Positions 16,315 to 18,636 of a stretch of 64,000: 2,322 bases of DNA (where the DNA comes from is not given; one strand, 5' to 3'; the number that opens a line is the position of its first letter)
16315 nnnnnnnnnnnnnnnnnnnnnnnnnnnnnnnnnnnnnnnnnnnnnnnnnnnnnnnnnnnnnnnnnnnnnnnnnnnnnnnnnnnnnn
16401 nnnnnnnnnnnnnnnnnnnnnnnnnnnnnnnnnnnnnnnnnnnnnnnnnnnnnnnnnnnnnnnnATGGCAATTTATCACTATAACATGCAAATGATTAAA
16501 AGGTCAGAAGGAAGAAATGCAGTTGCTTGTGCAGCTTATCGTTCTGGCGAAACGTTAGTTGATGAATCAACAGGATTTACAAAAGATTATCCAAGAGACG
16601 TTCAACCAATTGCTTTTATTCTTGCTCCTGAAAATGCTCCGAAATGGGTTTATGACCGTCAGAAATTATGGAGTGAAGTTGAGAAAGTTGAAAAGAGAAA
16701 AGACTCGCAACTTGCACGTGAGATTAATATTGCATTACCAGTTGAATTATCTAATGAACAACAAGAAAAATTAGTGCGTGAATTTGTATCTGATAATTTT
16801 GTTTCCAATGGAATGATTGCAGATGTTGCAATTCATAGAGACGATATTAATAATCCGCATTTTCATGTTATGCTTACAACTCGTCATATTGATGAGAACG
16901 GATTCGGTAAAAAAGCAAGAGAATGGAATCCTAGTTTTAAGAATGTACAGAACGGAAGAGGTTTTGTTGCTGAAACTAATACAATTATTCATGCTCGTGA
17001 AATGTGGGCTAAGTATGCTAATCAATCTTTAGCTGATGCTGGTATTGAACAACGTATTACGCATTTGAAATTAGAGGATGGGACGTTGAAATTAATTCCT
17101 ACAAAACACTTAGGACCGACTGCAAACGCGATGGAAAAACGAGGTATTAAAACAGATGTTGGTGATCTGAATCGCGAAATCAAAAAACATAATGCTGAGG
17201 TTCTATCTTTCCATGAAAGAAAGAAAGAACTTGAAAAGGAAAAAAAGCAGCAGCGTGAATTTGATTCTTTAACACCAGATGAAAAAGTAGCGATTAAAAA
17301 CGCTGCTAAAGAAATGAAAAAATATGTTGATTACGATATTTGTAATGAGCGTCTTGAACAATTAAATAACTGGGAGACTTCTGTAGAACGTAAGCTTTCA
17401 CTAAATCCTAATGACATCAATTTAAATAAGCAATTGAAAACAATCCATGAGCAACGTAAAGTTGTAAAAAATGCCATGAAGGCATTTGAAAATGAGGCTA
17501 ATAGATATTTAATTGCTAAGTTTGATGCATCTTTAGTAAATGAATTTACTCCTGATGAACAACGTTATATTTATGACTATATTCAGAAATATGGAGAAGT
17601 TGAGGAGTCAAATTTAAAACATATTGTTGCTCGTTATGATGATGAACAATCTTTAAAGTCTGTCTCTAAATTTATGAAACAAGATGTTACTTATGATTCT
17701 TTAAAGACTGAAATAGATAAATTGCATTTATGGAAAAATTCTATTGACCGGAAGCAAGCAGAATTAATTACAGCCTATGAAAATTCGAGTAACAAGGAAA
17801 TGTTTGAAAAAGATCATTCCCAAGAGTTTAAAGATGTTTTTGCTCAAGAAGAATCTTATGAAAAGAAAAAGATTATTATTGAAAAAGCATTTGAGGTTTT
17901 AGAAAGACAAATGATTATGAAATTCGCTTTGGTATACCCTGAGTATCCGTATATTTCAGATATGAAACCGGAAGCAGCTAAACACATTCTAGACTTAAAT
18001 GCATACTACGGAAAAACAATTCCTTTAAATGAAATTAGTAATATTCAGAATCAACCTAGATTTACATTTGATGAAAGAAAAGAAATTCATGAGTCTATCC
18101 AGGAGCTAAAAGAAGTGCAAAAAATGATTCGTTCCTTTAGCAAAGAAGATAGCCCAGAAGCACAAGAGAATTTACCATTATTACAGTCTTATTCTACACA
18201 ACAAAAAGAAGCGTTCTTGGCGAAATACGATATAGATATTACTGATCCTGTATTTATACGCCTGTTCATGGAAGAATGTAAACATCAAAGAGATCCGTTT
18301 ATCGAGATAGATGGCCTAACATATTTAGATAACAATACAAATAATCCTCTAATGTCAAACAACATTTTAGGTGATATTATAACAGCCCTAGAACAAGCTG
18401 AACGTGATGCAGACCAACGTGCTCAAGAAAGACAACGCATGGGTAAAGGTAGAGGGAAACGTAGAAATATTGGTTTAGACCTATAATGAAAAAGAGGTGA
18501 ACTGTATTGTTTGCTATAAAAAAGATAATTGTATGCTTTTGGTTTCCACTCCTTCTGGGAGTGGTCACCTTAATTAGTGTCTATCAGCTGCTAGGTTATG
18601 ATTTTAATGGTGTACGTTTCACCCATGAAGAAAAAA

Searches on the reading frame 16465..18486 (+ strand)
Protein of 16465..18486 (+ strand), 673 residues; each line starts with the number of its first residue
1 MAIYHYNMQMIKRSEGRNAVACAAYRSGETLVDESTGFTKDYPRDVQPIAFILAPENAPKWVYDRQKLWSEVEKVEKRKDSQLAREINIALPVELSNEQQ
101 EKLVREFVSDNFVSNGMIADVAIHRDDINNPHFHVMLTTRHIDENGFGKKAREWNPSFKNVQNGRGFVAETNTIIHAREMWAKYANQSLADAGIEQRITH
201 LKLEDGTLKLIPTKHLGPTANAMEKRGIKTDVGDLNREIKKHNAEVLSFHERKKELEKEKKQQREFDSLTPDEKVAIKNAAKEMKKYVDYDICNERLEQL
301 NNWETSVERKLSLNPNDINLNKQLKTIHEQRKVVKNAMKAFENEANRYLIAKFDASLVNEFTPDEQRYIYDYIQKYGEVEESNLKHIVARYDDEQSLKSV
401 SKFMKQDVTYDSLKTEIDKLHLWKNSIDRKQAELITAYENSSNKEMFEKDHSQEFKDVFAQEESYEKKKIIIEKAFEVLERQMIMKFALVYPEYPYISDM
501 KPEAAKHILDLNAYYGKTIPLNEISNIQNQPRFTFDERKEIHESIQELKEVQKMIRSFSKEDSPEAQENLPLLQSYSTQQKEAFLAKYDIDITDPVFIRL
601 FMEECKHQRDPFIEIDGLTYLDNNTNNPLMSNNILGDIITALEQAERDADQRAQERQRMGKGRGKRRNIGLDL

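Call 65: search_protein_families(library=pfam, proteins=[window:16465-18486:+], max_evalue=0.00001)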
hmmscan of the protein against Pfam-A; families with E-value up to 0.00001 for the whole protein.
window:16465-18486:+ (673 aa): 2 families
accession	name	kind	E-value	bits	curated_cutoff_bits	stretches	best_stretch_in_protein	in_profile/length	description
PF03389.21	MobA_MobL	-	6.2e-66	222.8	26.7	1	17-226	1-224/224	MobA/MobL family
PF18208.6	NES_C_h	-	6.8e-13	49.3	26.6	1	270-371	3-101/109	Nicking enzyme C-terminal middle helical domain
